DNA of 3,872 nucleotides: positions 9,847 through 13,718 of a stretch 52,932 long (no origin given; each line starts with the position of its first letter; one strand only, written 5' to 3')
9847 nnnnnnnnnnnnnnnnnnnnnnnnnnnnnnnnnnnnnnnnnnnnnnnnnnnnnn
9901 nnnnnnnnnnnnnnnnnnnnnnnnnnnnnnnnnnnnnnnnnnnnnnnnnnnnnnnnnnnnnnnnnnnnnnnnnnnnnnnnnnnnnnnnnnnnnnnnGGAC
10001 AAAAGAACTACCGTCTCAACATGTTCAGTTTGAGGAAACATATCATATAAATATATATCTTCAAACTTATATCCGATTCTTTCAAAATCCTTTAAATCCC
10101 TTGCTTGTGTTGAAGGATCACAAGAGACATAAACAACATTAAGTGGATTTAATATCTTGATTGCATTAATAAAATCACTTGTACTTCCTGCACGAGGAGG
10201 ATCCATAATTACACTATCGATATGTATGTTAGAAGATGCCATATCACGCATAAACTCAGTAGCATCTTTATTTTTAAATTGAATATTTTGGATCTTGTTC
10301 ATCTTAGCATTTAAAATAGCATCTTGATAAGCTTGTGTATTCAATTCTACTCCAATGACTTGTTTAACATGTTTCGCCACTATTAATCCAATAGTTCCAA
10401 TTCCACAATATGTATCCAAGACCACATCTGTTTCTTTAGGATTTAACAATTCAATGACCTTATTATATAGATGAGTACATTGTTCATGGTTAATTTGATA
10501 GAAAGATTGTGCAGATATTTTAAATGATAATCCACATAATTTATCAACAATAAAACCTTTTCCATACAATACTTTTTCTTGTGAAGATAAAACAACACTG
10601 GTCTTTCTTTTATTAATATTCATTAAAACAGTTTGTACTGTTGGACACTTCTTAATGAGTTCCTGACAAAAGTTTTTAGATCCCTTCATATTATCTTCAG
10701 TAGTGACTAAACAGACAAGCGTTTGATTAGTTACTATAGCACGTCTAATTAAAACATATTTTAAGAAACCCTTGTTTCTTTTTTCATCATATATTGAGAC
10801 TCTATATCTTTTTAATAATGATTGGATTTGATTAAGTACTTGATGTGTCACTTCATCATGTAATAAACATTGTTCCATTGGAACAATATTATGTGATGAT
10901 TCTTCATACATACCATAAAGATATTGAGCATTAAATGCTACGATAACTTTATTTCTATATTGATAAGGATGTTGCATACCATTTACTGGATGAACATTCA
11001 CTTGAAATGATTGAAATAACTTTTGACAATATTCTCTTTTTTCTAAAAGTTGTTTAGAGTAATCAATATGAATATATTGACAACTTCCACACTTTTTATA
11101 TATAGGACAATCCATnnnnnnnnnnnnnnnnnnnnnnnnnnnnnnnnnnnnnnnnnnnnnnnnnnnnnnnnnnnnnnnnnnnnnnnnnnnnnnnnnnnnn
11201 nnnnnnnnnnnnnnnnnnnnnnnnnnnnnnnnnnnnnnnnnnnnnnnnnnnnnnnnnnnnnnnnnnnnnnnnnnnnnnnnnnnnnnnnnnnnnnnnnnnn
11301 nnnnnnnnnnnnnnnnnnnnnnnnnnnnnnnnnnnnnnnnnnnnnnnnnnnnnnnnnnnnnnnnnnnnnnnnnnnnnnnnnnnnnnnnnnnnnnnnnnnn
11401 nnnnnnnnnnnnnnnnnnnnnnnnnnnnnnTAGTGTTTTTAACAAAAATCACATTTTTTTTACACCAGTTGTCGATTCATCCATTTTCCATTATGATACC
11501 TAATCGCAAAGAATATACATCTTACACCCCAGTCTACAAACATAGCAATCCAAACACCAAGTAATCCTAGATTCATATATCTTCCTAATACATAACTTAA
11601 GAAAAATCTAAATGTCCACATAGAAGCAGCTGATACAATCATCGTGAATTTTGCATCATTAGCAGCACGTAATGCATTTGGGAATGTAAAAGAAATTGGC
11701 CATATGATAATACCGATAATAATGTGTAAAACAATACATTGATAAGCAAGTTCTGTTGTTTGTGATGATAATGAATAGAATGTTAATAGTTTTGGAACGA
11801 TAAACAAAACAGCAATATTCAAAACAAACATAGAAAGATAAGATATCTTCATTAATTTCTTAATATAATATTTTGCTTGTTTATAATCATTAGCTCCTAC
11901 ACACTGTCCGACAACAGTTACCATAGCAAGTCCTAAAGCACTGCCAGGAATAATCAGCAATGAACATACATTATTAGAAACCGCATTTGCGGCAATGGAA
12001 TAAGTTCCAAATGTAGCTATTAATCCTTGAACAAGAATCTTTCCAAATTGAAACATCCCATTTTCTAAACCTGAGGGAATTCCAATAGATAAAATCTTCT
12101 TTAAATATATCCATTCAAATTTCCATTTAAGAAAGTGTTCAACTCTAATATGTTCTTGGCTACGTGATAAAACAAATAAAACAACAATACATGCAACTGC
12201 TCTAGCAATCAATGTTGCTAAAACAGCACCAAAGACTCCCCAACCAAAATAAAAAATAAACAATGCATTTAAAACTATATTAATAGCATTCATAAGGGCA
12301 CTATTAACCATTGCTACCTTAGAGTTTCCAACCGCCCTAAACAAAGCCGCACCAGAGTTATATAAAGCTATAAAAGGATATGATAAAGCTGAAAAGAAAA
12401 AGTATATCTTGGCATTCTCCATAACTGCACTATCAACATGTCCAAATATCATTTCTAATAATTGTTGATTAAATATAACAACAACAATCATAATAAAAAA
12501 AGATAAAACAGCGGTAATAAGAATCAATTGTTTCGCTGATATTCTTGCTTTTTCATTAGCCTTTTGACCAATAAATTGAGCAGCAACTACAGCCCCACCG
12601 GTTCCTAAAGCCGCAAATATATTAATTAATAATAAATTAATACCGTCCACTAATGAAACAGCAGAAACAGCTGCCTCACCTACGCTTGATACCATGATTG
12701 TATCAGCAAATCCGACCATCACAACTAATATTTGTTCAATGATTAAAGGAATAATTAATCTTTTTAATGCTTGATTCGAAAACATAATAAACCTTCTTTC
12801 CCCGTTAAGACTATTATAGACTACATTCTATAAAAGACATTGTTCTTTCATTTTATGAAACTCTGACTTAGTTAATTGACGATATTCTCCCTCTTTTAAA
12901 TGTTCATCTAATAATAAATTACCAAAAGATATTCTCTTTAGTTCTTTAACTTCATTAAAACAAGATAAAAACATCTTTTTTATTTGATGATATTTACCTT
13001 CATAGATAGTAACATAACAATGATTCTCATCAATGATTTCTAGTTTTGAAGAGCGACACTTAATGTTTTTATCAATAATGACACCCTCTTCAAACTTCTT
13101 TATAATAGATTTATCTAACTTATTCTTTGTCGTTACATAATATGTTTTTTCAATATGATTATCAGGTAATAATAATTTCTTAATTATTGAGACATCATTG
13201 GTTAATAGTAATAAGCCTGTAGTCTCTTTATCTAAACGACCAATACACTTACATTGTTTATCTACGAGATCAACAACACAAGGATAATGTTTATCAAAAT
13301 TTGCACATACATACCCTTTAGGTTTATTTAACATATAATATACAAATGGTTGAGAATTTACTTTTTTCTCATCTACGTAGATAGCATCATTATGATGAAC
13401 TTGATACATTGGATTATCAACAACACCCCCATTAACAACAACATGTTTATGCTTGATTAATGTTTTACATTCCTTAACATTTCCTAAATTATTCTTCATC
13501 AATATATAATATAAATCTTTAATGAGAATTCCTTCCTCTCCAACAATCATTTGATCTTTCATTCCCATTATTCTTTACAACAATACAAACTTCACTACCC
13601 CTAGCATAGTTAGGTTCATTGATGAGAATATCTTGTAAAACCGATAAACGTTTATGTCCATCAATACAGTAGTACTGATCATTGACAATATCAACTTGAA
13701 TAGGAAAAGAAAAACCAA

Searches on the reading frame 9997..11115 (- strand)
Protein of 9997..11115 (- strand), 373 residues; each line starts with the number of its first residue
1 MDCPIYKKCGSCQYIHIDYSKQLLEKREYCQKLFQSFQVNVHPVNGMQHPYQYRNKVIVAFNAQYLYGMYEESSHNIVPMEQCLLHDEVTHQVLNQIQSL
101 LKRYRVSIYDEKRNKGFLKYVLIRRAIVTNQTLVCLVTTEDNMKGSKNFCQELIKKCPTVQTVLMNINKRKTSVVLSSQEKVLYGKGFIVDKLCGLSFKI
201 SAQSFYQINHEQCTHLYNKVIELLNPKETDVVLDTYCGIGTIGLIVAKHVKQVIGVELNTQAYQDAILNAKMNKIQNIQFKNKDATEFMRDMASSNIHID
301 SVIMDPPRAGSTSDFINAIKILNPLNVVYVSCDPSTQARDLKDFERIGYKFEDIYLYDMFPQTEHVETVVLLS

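Call 23: find_homologous_proteins(query=window:9997-11115:-, max_evalue=1e-60)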
Query seq(373 aa) (373 aa): 5786 proteins with E <= 1e-60 among 8000 candidates; the best 120 are listed.
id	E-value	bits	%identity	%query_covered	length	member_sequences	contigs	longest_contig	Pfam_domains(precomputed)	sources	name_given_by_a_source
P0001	3.3e-248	841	100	100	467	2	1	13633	PF13847.13,PF00398.27,PF05175.21,PF03602.22,PF13649.13,PF02475.24,PF09445.17,PF05958.18,PF01555.25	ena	-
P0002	6.8e-179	613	71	100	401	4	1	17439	PF13847.13,PF05175.21,PF02005.23,PF03602.22,PF02475.24,PF09445.17,PF05958.18,PF01555.25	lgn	-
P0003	2.3e-178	611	73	100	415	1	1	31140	PF13847.13,PF05175.21,PF02005.23,PF03602.22,PF13649.13,PF02475.24,PF09445.17,PF05958.18,PF01555.25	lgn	-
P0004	3.1e-177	607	72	100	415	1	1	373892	PF13847.13,PF05175.21,PF02005.23,PF03602.22,PF13649.13,PF02475.24,PF09445.17,PF05958.18,PF01555.25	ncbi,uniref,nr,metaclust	ncbi:23S rRNA (uracil(1939)-C(5))-methyltransferase RlmD [Candidatus Stoquefichus massiliensis]|unir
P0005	6.4e-177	606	72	100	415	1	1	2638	PF13847.13,PF05175.21,PF02005.23,PF03602.22,PF13649.13,PF02475.24,PF09445.17,PF05958.18,PF01555.25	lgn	-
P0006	3.3e-176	604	70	100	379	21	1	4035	PF13847.13,PF05175.21,PF03602.22,PF13649.13,PF02475.24,PF09445.17,PF05958.18,PF01555.25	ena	-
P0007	2.3e-175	601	69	100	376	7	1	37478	PF13847.13,PF00398.27,PF05175.21,PF03602.22,PF02475.24,PF09445.17,PF05958.18,PF01555.25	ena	-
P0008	4.5e-175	600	71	100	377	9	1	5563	PF13847.13,PF00398.27,PF05175.21,PF03602.22,PF13649.13,PF02390.24,PF02475.24,PF09445.17,PF05958.18,PF01555.25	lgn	-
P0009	8.8e-175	599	72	100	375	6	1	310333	PF13847.13,PF05175.21,PF02005.23,PF03602.22,PF13649.13,PF02475.24,PF09445.17,PF05958.18,PF01555.25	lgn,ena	-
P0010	3.2e-174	597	69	100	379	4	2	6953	PF13847.13,PF05175.21,PF03602.22,PF13649.13,PF02475.24,PF09445.17,PF05958.18,PF01555.25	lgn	-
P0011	9.5e-174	596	68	100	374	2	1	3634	PF13847.13,PF00398.27,PF05175.21,PF02005.23,PF03602.22,PF13649.13,PF02390.24,PF02475.24,PF09445.17,PF05958.18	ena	-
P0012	1.1e-173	595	70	100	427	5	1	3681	PF13847.13,PF05175.21,PF03602.22,PF13649.13,PF02390.24,PF02475.24,PF09445.17,PF05958.18,PF01555.25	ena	-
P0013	2.3e-173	594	68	100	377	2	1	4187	PF13847.13,PF05175.21,PF03602.22,PF02475.24,PF09445.17,PF05958.18,PF01555.25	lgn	-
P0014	7.2e-173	593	68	100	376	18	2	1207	PF13847.13,PF05175.21,PF03602.22,PF13649.13,PF02475.24,PF09445.17,PF05958.18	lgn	-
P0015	7.8e-173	593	69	100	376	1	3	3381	PF13847.13,PF00398.27,PF05175.21,PF02005.23,PF03602.22,PF13649.13,PF02390.24,PF02475.24,PF09445.17,PF05958.18,PF01555.25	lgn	-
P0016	8.3e-173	593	70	100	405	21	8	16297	PF13847.13,PF05175.21,PF03602.22,PF13649.13,PF02475.24,PF09445.17,PF05958.18,PF01555.25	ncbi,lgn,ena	-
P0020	2.3e-171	588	71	100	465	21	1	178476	PF13847.13,PF05175.21,PF03602.22,PF13649.13,PF02475.24,PF09445.17,PF05958.18,PF01555.25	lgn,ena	-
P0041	1.4e-166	572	68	100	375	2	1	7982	PF13847.13,PF00398.27,PF05175.21,PF02005.23,PF03602.22,PF13649.13,PF02475.24,PF09445.17,PF05958.18,PF01555.25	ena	-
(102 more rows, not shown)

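Call 24: find_encoding_contigs(protein=P0004, flank=2500, max_places=2)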
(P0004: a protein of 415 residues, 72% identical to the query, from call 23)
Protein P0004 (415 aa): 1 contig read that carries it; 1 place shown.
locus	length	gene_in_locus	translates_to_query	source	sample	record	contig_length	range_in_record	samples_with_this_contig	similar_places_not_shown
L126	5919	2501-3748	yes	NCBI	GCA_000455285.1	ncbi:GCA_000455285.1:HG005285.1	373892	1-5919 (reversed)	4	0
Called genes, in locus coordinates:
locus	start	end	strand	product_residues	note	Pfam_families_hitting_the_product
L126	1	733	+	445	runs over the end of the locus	PF01554:MatE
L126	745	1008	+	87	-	PF01713:Smr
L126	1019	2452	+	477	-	PF05343:Peptidase_M42 (faint), PF01546:Peptidase_M20, PF07687:M20_dimer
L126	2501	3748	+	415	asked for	PF13649:Methyltransf_25 (faint), PF05958:tRNA_U5-meth_tr, PF02005:TRM (weak), PF02475:TRM5-TYW2_MTfase, PF03602:Cons_hypoth95, PF05175:MTS (weak), PF09445:Methyltransf_15, PF13847:Methyltransf_31, +1 more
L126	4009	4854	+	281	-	PF04383:KilA-N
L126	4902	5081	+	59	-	-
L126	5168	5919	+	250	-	?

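Call 25: find_encoding_contigs(protein=P0003, flank=2500, max_places=2)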
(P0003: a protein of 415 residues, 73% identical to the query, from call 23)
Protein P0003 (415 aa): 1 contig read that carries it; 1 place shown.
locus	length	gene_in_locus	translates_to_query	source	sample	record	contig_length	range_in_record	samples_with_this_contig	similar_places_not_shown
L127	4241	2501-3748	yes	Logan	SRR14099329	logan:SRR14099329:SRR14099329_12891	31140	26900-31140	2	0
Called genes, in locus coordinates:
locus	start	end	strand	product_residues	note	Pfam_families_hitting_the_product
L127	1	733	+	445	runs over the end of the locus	PF01554:MatE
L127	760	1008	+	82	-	PF01713:Smr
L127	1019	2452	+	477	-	PF05343:Peptidase_M42 (faint), PF01546:Peptidase_M20, PF07687:M20_dimer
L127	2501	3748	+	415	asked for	PF13649:Methyltransf_25 (faint), PF05958:tRNA_U5-meth_tr, PF02005:TRM (weak), PF02475:TRM5-TYW2_MTfase, PF03602:Cons_hypoth95, PF05175:MTS (weak), PF09445:Methyltransf_15, PF13847:Methyltransf_31, +1 more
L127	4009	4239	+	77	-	?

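Call 26: find_encoding_contigs(protein=P0009, flank=2500, max_places=2)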
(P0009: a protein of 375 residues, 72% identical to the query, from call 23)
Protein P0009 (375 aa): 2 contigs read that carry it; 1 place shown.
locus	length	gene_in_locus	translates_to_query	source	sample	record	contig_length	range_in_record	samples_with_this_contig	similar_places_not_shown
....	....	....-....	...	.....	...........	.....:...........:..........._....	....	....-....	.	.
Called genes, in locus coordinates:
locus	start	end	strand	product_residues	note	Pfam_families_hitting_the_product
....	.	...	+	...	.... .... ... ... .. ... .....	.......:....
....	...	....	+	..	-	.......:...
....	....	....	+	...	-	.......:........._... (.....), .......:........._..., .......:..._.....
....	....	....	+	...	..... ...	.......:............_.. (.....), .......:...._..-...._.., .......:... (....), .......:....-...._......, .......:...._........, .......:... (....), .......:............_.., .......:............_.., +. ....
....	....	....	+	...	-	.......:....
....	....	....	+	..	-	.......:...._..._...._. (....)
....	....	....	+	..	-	-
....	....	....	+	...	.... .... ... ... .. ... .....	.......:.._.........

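Call 27: find_encoding_contigs(protein=P0002, flank=2500, max_places=2)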
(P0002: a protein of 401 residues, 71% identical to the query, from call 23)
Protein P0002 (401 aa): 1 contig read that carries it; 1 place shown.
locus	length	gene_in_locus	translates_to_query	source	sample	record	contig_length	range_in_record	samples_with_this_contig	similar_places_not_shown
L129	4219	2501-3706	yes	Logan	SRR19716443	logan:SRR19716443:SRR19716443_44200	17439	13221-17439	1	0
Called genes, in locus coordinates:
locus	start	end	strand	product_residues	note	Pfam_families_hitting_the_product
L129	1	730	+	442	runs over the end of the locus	PF01554:MatE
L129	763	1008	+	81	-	PF01713:Smr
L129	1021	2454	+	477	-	PF05343:Peptidase_M42 (faint), PF01546:Peptidase_M20, PF07687:M20_dimer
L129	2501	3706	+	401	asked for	PF05958:tRNA_U5-meth_tr, PF01555:N6_N4_Mtase (faint), PF02005:TRM (weak), PF02475:TRM5-TYW2_MTfase, PF05175:MTS, PF03602:Cons_hypoth95, PF13847:Methyltransf_31 (weak), PF09445:Methyltransf_15 (weak)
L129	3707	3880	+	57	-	-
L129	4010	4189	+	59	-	PF14192:DUF4314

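Call 28: find_encoding_contigs(protein=P0007, flank=2500, max_places=2)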
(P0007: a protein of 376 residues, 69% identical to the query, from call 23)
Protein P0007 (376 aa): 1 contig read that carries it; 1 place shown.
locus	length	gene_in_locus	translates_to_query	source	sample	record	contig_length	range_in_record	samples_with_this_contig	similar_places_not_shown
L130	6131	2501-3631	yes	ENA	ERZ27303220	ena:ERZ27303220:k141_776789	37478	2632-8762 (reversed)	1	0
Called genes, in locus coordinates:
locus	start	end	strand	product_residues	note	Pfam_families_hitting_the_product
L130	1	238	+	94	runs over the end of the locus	-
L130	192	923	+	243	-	PF01479:S4, PF00849:PseudoU_synth_2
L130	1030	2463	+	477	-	PF05343:Peptidase_M42 (faint), PF01546:Peptidase_M20, PF07687:M20_dimer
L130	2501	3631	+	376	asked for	PF01555:N6_N4_Mtase (weak), PF05958:tRNA_U5-meth_tr, PF00398:RrnaAD, PF02475:TRM5-TYW2_MTfase, PF05175:MTS, PF03602:Cons_hypoth95, PF09445:Methyltransf_15 (weak), PF13847:Methyltransf_31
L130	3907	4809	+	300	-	-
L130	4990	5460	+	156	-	PF01797:Y1_Tnp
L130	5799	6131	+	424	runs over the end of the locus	-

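Call 29: find_encoding_contigs(protein=P0020, flank=2500, max_places=2)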
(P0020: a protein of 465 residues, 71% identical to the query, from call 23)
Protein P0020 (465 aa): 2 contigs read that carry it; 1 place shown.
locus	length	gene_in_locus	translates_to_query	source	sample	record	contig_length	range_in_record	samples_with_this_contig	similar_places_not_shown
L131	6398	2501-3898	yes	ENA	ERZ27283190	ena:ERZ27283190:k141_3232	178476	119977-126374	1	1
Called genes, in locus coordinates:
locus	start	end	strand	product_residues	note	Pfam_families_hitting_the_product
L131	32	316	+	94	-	-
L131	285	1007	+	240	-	PF00849:PseudoU_synth_2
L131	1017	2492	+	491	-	PF05343:Peptidase_M42 (faint), PF01546:Peptidase_M20, PF07687:M20_dimer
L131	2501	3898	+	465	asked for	PF05958:tRNA_U5-meth_tr, PF01555:N6_N4_Mtase (faint), PF03602:Cons_hypoth95, PF05175:MTS, PF02475:TRM5-TYW2_MTfase, PF09445:Methyltransf_15, PF13649:Methyltransf_25 (weak), PF13847:Methyltransf_31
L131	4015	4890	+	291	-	PF06970:RepA_N, PF19481:DUF6017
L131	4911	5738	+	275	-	PF00142:Fer4_NifH, PF01656:CbiA, PF02374:ArsA_ATPase, PF06564:CBP_BcsQ, PF09140:MipZ (faint), PF10609:ParA, PF13614:AAA_31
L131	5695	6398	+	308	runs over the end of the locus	PF02195:ParB_N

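Call 46: search_solved_structures(query=window:9997-11115:-, max_evalue=0.00001)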
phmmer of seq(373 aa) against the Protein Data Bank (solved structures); distinct sequences matched with E-value up to 0.00001: 8.
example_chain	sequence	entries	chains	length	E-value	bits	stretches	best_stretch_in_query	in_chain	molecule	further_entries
5xj1_A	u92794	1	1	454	7.4e-77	262.1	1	6-373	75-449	Uncharacterized RNA methyltransferase SP_1029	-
5zq1_A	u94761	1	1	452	1.9e-76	260.7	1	6-373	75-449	Uncharacterized RNA methyltransferase SP_1029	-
5zq0_A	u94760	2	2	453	2e-76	260.7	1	6-373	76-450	Uncharacterized RNA methyltransferase SP_1029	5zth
5xj2_A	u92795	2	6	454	2e-76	260.7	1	6-373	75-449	Uncharacterized RNA methyltransferase SP_1029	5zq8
2jjq_A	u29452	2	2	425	7e-45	156.9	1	3-371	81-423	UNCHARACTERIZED RNA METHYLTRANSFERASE PYRAB10780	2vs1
1uwv_A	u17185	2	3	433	1.5e-28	103.2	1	195-373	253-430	23S RRNA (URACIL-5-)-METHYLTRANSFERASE RUMA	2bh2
8z62_A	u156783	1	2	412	1.2e-24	90.4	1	3-372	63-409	23S rRNA (uracil(747)-C(5))-methyltransferase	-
3bt7_A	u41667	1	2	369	6.2e-13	51.8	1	203-372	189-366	tRNA (uracil-5-)-methyltransferase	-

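Call 58: find_encoding_contigs(protein=P0012, flank=1500, max_places=2)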
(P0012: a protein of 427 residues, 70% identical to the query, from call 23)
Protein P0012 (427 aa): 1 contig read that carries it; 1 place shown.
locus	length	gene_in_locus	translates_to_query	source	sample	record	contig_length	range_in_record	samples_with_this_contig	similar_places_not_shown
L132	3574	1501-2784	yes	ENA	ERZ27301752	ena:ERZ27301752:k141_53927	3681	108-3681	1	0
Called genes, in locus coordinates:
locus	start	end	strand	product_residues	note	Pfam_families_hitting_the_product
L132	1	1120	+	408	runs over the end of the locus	?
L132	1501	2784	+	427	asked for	PF05958:tRNA_U5-meth_tr, PF02390:Methyltransf_4 (faint), PF02475:TRM5-TYW2_MTfase, PF05175:MTS (weak), PF03602:Cons_hypoth95, PF09445:Methyltransf_15, PF13847:Methyltransf_31, PF13649:Methyltransf_25 (weak), +1 more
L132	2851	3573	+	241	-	?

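Call 59: find_encoding_contigs(protein=P0016, flank=1500, max_places=2)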
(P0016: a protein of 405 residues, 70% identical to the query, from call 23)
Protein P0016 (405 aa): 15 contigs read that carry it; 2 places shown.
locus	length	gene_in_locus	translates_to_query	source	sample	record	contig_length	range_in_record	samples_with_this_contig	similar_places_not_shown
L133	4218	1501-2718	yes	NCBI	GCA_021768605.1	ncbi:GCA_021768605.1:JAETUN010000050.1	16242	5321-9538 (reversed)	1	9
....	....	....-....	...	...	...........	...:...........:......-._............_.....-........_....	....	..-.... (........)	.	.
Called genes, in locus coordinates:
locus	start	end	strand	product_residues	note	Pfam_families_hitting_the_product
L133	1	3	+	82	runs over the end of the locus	PF01713:Smr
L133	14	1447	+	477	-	PF05343:Peptidase_M42 (faint), PF01546:Peptidase_M20, PF07687:M20_dimer (weak)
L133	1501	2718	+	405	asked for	PF13649:Methyltransf_25 (faint), PF05958:tRNA_U5-meth_tr, PF01555:N6_N4_Mtase (faint), PF02475:TRM5-TYW2_MTfase, PF03602:Cons_hypoth95, PF05175:MTS, PF13847:Methyltransf_31, PF09445:Methyltransf_15 (weak)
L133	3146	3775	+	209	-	-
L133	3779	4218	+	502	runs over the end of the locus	-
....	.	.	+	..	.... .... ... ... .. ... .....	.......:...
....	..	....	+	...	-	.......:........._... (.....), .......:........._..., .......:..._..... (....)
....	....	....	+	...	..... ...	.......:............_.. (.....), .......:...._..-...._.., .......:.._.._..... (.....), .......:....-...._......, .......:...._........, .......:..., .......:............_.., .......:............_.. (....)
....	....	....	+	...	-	-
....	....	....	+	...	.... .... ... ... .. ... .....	?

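Call 60: find_encoding_contigs(protein=P0041, flank=1500, max_places=2)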
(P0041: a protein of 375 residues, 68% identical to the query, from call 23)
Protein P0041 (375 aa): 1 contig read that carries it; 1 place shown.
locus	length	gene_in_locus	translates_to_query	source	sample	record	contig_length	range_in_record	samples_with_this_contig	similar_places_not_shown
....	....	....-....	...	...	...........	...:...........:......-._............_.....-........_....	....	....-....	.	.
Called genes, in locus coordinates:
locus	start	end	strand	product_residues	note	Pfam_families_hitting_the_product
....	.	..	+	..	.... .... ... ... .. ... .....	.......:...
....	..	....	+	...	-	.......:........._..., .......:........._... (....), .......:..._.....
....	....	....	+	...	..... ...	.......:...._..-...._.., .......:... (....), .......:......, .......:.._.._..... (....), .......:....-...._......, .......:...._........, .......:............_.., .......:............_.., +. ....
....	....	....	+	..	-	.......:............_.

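Call 61: find_encoding_contigs(protein=P0008, flank=1500, max_places=2)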
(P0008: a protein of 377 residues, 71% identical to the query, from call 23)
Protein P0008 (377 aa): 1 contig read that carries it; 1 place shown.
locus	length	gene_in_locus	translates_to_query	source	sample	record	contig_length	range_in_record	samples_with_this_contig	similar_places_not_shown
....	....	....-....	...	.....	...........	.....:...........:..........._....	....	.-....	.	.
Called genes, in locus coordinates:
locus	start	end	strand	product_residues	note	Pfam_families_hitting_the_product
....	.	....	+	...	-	?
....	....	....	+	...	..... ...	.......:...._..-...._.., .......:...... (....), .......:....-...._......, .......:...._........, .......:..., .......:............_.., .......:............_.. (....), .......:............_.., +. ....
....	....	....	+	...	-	-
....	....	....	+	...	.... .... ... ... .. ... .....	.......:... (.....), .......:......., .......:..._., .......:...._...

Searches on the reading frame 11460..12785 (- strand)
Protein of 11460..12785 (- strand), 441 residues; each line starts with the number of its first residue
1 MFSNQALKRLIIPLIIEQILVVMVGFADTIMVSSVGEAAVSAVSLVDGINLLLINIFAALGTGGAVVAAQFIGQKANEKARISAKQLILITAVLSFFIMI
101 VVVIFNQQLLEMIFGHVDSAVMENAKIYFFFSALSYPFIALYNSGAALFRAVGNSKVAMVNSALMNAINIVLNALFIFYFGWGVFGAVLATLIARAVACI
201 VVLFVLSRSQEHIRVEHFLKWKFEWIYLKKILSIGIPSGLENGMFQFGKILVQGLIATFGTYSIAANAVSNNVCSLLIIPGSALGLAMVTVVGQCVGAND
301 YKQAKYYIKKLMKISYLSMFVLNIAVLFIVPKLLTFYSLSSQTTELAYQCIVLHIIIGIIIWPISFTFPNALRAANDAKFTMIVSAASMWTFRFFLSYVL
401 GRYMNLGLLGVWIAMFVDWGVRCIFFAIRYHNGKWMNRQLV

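Call 5: find_encoding_contigs(protein=window:11460-12785:-, flank=6000, max_places=8)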
Protein window:11460-12785:- (441 aa): 4 contigs read that carry it; 4 places shown.
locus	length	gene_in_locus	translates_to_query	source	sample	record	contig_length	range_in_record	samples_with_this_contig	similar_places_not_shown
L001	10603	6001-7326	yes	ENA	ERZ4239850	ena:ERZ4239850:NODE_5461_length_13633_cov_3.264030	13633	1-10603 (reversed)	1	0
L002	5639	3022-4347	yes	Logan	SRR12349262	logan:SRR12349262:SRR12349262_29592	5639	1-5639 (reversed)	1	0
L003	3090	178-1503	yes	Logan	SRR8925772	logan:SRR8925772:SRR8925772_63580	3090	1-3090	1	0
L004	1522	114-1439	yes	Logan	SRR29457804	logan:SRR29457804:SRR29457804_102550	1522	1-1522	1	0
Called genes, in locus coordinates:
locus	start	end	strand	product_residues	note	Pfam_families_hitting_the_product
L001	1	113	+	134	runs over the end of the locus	PF07963:N_methyl (weak)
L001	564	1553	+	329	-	PF04392:ABC_sub_bind, PF13458:Peripla_BP_6 (faint)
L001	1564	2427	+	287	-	PF02653:BPD_transp_2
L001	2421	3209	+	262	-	PF00005:ABC_tran, PF02463:SMC_N, PF13304:AAA_21 (faint)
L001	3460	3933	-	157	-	-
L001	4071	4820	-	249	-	-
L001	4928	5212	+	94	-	-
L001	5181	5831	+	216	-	-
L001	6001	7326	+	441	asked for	PF01554:MatE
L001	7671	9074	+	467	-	PF13649:Methyltransf_25 (faint), PF05958:tRNA_U5-meth_tr, PF00398:RrnaAD (weak), PF02475:TRM5-TYW2_MTfase, PF03602:Cons_hypoth95, PF05175:MTS (weak), PF09445:Methyltransf_15 (weak), PF13847:Methyltransf_31 (weak), +1 more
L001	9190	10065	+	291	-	PF06970:RepA_N, PF19481:DUF6017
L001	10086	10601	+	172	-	?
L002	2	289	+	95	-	?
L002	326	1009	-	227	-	PF01259:SAICAR_synt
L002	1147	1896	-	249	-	-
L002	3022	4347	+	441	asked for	PF01554:MatE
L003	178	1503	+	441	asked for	PF01554:MatE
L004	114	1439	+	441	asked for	PF01554:MatE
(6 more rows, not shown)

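Call 6: search_protein_families(library=pfam, proteins=[window:11460-12785:-])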
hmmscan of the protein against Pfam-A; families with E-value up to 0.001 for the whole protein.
window:11460-12785:- (441 aa): 1 family
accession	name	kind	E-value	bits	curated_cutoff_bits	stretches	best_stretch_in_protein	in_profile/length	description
PF01554.23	MatE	-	3.5e-45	154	24.9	2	13-174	1-160/161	MatE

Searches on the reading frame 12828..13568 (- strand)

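Call 6: search_protein_families(library=pfam, proteins=[window:12828-13568:-])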
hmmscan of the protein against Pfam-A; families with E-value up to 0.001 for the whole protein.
window:12828-13568:- (246 aa): 2 families
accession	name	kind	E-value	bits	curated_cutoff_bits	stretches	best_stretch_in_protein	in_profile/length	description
PF00849.27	PseudoU_synth_2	-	1.4e-19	71.3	26.8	1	77-201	2-151/152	RNA pseudouridylate synthase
PF01479.30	S4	-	2e-07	31.1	22.8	1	31-63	16-48/48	S4 domain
